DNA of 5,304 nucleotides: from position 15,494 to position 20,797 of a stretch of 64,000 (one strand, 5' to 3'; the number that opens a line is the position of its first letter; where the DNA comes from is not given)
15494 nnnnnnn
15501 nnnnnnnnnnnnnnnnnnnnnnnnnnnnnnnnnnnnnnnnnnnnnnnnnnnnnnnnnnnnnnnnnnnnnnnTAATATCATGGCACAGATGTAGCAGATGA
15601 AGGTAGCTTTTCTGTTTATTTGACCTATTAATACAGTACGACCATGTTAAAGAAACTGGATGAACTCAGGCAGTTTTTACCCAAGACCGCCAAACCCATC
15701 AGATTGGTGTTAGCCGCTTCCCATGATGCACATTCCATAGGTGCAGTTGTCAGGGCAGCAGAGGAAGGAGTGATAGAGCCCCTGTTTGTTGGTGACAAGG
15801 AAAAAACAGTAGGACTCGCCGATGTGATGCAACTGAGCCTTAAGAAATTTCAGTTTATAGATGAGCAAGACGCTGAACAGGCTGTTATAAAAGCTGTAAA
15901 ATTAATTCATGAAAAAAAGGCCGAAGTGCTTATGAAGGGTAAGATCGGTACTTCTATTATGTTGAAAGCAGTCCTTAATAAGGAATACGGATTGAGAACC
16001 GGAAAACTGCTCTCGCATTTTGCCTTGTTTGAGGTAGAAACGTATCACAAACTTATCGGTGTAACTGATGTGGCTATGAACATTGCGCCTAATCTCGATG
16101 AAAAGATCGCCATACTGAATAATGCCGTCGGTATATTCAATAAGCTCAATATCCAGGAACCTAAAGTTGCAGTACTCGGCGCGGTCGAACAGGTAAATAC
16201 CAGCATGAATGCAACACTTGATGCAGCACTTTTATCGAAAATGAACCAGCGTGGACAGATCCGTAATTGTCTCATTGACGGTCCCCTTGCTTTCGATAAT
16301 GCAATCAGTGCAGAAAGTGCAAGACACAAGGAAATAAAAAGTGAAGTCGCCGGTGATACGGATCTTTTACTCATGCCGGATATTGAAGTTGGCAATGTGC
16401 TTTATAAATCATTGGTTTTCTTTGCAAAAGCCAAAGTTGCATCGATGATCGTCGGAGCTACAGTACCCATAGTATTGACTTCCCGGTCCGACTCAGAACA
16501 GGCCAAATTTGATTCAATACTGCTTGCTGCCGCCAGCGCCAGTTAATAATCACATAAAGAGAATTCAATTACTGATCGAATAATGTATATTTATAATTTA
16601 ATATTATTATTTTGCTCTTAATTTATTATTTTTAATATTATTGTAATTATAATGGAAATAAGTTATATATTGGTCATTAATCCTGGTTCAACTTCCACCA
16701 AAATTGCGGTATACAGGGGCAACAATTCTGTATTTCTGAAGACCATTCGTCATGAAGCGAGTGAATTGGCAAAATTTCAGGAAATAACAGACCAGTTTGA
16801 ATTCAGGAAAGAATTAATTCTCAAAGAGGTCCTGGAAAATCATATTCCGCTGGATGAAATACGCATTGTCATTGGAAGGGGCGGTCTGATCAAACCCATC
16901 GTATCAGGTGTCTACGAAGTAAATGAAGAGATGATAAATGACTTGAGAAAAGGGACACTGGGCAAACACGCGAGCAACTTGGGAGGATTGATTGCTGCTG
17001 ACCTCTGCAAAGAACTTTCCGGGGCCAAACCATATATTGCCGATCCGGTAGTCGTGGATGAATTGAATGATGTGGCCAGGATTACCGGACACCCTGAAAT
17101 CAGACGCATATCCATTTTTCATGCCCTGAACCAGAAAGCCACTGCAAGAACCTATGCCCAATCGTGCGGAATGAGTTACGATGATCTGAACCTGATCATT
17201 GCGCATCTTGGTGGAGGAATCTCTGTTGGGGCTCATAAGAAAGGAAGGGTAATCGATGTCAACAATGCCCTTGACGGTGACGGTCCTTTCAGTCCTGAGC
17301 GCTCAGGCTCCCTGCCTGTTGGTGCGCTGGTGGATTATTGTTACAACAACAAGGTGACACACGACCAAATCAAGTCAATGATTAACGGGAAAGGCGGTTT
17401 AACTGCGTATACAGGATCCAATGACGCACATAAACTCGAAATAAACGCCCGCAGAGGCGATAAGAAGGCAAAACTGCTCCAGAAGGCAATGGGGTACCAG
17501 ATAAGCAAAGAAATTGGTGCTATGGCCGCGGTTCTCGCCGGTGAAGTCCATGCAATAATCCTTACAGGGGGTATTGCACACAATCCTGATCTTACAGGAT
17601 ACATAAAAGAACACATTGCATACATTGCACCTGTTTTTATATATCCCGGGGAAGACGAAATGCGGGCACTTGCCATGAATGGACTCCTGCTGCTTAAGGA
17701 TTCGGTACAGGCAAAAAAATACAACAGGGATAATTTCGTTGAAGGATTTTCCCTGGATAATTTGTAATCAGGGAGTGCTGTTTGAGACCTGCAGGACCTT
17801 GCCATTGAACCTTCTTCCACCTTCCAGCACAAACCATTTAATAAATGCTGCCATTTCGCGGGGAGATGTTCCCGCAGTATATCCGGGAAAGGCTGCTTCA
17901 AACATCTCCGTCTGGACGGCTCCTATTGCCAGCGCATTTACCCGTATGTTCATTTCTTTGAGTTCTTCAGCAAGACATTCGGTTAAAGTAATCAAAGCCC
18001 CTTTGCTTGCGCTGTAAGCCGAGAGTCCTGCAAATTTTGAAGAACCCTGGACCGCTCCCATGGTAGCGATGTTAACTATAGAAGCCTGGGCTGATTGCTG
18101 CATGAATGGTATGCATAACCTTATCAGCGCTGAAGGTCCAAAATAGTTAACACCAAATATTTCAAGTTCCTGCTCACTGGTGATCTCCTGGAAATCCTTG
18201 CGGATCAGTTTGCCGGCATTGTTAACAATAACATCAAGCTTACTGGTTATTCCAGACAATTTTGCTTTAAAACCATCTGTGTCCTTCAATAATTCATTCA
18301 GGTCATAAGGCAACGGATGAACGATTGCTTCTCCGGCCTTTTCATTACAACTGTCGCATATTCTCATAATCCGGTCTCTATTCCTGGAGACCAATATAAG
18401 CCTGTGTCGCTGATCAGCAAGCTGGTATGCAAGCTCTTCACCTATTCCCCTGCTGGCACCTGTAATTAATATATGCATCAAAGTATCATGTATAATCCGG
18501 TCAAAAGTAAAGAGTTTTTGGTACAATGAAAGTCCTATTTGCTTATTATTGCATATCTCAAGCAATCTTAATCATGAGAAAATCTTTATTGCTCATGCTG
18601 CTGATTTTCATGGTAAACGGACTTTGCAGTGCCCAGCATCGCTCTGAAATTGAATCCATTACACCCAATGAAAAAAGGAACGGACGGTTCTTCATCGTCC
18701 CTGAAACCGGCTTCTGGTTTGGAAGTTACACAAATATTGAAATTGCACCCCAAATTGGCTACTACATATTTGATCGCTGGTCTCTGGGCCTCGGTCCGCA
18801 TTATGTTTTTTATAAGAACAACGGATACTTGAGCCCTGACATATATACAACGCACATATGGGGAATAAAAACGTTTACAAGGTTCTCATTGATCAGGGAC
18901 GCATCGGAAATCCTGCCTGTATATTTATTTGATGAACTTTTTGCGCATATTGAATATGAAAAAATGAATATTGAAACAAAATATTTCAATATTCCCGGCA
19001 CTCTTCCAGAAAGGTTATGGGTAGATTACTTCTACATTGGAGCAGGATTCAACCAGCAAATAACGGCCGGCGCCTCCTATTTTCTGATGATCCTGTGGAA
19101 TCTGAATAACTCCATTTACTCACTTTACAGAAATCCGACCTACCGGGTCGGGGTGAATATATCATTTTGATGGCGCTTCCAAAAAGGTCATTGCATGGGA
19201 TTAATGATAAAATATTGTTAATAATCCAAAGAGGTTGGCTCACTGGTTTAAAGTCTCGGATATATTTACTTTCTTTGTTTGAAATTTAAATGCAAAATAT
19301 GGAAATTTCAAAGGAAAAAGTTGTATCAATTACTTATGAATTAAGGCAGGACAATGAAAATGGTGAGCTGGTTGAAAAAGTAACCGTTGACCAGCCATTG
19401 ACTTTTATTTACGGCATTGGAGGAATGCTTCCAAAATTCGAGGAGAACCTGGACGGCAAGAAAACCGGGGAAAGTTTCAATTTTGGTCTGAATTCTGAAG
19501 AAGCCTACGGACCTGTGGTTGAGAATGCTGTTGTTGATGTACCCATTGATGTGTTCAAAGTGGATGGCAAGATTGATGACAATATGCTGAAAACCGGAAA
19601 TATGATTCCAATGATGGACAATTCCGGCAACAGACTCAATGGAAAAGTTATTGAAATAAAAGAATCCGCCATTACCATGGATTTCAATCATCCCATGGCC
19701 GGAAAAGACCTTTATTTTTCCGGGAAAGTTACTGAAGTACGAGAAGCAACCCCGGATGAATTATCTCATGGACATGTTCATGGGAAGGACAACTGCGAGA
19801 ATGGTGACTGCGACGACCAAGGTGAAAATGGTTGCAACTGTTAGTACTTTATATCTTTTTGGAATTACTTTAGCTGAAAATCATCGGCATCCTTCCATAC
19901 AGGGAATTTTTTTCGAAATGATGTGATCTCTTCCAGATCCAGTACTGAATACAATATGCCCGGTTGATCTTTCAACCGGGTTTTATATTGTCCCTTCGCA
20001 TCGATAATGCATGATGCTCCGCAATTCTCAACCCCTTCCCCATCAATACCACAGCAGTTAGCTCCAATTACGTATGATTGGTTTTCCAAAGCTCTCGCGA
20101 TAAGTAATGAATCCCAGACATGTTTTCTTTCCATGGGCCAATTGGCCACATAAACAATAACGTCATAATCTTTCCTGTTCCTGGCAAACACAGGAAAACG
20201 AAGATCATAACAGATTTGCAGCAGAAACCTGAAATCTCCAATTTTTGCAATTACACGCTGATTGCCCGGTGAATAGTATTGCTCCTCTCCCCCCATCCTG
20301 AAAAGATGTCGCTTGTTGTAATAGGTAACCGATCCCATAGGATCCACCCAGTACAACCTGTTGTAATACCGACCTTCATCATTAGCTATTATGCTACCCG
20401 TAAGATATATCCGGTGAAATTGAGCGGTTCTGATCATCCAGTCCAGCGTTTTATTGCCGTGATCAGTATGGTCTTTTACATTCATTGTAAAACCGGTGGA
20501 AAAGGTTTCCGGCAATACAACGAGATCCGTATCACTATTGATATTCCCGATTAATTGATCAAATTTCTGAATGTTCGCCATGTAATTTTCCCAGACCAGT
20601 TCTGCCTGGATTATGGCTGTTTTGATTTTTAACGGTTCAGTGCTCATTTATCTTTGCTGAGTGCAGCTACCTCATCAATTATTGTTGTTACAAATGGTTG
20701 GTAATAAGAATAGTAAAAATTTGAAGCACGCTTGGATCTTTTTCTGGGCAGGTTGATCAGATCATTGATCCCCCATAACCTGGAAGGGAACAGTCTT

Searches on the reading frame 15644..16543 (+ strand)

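Call 64: search_protein_families(library=pfam, proteins=[window:15644-16543:+], max_evalue=0.00001)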
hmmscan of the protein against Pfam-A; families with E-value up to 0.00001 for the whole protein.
window:15644-16543:+ (300 aa): 1 family
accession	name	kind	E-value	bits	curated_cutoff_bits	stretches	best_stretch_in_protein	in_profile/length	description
PF01515.24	PTA_PTB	-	2.4e-43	149.1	24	1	79-296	103-319/319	Phosphate acetyl/butaryl transferase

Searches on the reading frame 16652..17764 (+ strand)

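Call 64: search_protein_families(library=pfam, proteins=[window:16652-17764:+], max_evalue=0.00001)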
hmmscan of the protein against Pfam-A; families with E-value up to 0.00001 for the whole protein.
window:16652-17764:+ (371 aa): 1 family
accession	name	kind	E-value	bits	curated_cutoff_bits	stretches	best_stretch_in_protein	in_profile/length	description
PF00871.23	Acetate_kinase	-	4.3e-20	72.2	22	1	150-312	172-336/392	Acetokinase family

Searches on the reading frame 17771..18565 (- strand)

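Call 64: search_protein_families(library=pfam, proteins=[window:17771-18565:-], max_evalue=0.00001)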
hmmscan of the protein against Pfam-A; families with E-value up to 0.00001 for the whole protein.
window:17771-18565:- (265 aa): 3 families
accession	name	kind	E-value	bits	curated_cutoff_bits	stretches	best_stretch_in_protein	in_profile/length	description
PF00106.31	adh_short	-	6.7e-42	143.6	26.6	1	31-225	2-190/195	short chain dehydrogenase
PF13561.12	adh_short_C2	-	2.5e-30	106.3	27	1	36-228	1-186/236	Enoyl-(Acyl carrier protein) reductase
PF23441.1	SDR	-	3.1e-07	30.5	27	1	32-226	10-203/258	SDR-like rossmann domain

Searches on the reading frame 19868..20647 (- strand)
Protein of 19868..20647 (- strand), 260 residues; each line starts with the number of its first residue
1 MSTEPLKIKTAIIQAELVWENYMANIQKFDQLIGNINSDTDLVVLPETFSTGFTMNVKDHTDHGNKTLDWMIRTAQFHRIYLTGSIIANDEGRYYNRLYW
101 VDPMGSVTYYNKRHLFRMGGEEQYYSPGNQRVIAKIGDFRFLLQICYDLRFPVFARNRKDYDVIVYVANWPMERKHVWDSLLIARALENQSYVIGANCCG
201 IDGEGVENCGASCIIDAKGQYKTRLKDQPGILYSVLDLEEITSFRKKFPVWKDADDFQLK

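Call 64: search_protein_families(library=pfam, proteins=[window:19868-20647:-], max_evalue=0.00001)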
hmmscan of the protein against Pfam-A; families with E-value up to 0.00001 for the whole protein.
window:19868-20647:- (260 aa): 1 family
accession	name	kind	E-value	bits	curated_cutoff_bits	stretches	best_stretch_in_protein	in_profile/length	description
PF00795.27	CN_hydrolase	-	3.4e-34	118.8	23.2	1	9-246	1-256/256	Carbon-nitrogen hydrolase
